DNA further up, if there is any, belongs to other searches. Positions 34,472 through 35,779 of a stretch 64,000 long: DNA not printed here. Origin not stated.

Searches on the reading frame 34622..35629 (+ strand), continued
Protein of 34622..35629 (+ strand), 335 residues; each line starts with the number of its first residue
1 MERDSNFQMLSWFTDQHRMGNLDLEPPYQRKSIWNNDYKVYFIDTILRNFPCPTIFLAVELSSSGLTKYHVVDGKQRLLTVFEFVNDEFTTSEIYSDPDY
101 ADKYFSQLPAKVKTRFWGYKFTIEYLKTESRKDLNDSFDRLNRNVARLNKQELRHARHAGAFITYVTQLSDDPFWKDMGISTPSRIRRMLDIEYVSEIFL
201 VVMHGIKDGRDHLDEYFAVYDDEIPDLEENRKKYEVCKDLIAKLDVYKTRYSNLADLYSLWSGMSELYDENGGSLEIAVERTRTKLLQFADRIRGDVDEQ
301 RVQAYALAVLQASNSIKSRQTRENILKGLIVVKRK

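Call 75: search_protein_families(library=padloc, proteins=[L104:3631-4713:+, L104:4716-5738:+, L108:4988-5986:+, L014:5001-6020:+, L014:6025-6972:+, L017:6011-6955:+, L015:3462-4475:+], max_evalue=0.01)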
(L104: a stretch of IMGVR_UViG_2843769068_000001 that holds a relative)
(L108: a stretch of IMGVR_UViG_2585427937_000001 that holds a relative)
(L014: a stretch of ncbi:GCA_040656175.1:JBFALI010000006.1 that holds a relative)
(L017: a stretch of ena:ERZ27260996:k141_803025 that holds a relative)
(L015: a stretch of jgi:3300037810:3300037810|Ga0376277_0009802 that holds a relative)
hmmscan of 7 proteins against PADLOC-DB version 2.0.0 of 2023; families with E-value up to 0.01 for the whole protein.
L104:3631-4713:+ (361 aa): 0 families

L104:4716-5738:+ (341 aa): 5 families
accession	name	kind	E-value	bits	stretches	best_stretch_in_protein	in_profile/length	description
PDLC03877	NsnA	-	2.2e-37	127.3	1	11-340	51-380/385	-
PDLC04027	PD-T4-2_A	-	4.8e-26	89.7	1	23-317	50-347/363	-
PDLC03418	REase_II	-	3.3e-12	44.2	1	25-167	32-159/372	Type II restriction enzyme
PDLC04151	HEC-05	-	0.0002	18.2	1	29-61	43-74/600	-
PDLC04709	PDC-M55C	-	0.0023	14.7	0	29-116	32-134/554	-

L108:4988-5986:+ (333 aa): 6 families
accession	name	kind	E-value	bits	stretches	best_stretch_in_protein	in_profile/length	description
PDLC02414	Aga_SIR2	-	3e-06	24.8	1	131-196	101-176/313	-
PDLC02408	Aga_SIR2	-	4.1e-06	24.1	1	130-198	127-207/343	Class II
PDLC04082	SIR2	-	0.00021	18.3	0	176-200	184-208/345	-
PDLC04086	SIR2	-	0.0011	16.3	0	95-173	78-160/361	-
PDLC04092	SIR2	-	0.0024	15.2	1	127-301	96-256/318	-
PDLC04083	SIR2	-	0.0032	14.4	0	176-209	189-223/371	-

L014:5001-6020:+ (340 aa): 5 families
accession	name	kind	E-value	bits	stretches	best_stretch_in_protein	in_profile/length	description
PDLC03877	NsnA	-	2.4e-31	107.4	1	24-232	60-267/385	-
PDLC04027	PD-T4-2_A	-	2.2e-22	77.6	1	20-227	43-260/363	-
PDLC03418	REase_II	-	5.7e-11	40.1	1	27-172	30-165/372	Type II restriction enzyme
PDLC02690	Orf5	-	0.00029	17.8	1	32-88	12-72/531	Orf5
PDLC04151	HEC-05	-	0.0026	14.6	0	72-89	110-127/600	-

L014:6025-6972:+ (316 aa): 1 family
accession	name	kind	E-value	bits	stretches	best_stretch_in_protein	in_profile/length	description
PDLC04999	PDC-S33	-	4.6e-09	34.1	1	21-149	49-173/349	-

L017:6011-6955:+ (315 aa): 1 family
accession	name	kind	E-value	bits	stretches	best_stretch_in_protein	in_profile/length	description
PDLC04999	PDC-S33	-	5.4e-09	33.9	1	17-147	47-174/349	-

L015:3462-4475:+ (338 aa): 1 family
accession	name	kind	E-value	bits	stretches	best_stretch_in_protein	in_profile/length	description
PDLC04999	PDC-S33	-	6.4e-08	30.4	1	17-186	48-210/349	-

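Call 76: search_protein_families(library=pfam, proteins=[L104:3631-4713:+, L108:4988-5986:+], max_evalue=0.01)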
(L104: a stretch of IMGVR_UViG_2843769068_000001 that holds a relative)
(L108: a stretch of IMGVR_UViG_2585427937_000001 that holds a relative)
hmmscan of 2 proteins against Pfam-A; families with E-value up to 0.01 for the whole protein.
L104:3631-4713:+ (361 aa): 0 families

L108:4988-5986:+ (333 aa): 1 family
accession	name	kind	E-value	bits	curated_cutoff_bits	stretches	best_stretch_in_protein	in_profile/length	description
PF13289.12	SIR2_2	-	0.00011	22.8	24.5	1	151-194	2-52/141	SIR2-like domain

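Call 87: search_protein_families(library=phrogs, proteins=[window:34622-35626:+], max_evalue=0.01)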
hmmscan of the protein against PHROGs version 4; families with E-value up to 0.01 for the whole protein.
window:34622-35626:+ (335 aa): 3 families
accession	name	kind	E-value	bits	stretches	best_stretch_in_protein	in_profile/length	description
phrog_2598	-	unknown function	1.5e-36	127.2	1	15-223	39-247/352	-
phrog_1583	-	unknown function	2.3e-26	93.5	1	15-160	32-175/417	-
phrog_26759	-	unknown function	7.6e-12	45.3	1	9-166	14-180/593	-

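Call 88: find_encoding_contigs(protein=P0176, flank=8000, max_places=1)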
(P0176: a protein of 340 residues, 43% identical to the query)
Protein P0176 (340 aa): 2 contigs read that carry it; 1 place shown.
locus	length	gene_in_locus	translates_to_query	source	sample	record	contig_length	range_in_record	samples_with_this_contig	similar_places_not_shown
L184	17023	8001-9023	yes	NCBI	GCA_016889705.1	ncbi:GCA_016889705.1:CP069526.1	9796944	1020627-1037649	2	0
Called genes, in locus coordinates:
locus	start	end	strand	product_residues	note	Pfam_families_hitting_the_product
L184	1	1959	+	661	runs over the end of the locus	PF00289:Biotin_carb_N, PF02222:ATP-grasp (weak), PF02786:CPSase_L_D2, PF07478:Dala_Dala_lig_C, PF02785:Biotin_carb_C, PF21139:BT_MCC_alpha, PF00364:Biotin_lipoyl, PF25919:BSH_CusB, +1 more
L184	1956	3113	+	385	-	PF02771:Acyl-CoA_dh_N, PF02770:Acyl-CoA_dh_M, PF00441:Acyl-CoA_dh_1, PF08028:Acyl-CoA_dh_2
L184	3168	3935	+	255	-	PF00557:Peptidase_M24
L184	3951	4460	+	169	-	PF00583:Acetyltransf_1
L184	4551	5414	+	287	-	PF00106:adh_short, PF08659:KR, PF13561:adh_short_C2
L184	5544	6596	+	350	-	PF12697:Abhydrolase_6 (faint), PF00561:Abhydrolase_1 (weak)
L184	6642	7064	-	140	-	-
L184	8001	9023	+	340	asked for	PF03235:GmrSD_N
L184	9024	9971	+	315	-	PF04607:RelA_SpoT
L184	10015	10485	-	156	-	PF00293:NUDIX, PF14815:NUDIX_4 (weak)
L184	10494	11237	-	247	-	PF19319:DUF5919 (weak)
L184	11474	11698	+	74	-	-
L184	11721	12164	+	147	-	-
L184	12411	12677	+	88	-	-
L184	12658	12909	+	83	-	-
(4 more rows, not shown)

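Call 89: find_encoding_contigs(protein=P0178, flank=8000, max_places=1)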
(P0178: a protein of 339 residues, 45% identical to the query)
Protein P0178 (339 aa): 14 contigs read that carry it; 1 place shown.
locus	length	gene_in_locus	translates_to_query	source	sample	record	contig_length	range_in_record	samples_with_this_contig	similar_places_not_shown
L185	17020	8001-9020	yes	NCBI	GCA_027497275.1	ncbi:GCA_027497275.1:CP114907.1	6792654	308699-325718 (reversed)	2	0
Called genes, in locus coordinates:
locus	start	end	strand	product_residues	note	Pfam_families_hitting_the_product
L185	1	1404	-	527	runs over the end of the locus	PF01656:CbiA, PF13500:AAA_26, PF07685:GATase_3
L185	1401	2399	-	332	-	PF03186:CobD_Cbib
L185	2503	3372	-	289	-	PF00436:SSB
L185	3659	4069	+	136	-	PF02482:Ribosomal_S30AE (weak)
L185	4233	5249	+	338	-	PF00561:Abhydrolase_1, PF12146:Hydrolase_4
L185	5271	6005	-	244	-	-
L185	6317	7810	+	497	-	PF00589:Phage_integrase, PF00392:GntR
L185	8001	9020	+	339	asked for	PF03235:GmrSD_N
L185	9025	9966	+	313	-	PF04607:RelA_SpoT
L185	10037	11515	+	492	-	PF01370:Epimerase (weak)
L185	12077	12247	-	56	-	-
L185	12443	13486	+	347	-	PF13020:NOV_C (weak)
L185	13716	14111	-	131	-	-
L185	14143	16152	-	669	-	PF26675:DUF8224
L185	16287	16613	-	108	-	-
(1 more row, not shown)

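Call 92: search_protein_families(library=padloc, proteins=[L091:1782-2165:+, L091:592-1632:+], max_evalue=0.01)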
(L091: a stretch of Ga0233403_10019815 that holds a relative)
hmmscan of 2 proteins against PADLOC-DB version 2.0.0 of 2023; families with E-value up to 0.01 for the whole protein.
L091:1782-2165:+ (128 aa): 99 families (the best 25 are shown)
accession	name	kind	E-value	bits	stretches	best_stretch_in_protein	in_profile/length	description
PDLC04570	PDC-M31A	-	4.1e-50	169.1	1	13-127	1-117/395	-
PDLC04178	HEC-01A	-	1.3e-15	55.4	1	11-75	6-70/399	-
PDLC04175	HEC-01A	-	3.6e-15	53.9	1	13-111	5-97/363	-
PDLC04389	PDC-M07A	-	1.2e-14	52.1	1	13-72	5-64/443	-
PDLC04392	PDC-M07A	-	4.8e-14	50.2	1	13-63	1-51/432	-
PDLC04179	HEC-01A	-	1.7e-13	48.5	1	13-101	1-89/459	-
PDLC04541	PDC-M25A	-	4.2e-13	47.2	1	13-76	1-63/380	-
PDLC04393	PDC-M07A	-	5.3e-13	46.8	1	13-64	1-52/435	-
PDLC04184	HEC-01A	-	5.6e-13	46.7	1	13-73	1-61/464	-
PDLC03878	NsnB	-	6.3e-12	43.9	1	13-85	1-73/345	-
PDLC04177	HEC-01A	-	7.8e-12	42.9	1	12-61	3-54/393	-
PDLC04391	PDC-M07A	-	9.5e-12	42.6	1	13-71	1-59/412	-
PDLC04135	mad3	-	2.3e-11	41.9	1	13-58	1-47/374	mads_3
PDLC04176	HEC-01A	-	2.4e-11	41.6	1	12-115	1-105/371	-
PDLC02979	AriA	-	3.3e-11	41.6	1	12-56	1-46/373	-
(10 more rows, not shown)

L091:592-1632:+ (347 aa): 4 families
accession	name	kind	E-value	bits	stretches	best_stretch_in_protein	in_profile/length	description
PDLC03877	NsnA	-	1.6e-35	121.1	1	17-258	46-291/385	-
PDLC04027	PD-T4-2_A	-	2.8e-21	74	1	28-336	44-357/363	-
PDLC03418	REase_II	-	6.7e-16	56.4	1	34-178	30-164/372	Type II restriction enzyme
PDLC02695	Orf5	-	0.0014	15.1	0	79-96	75-92/601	Orf5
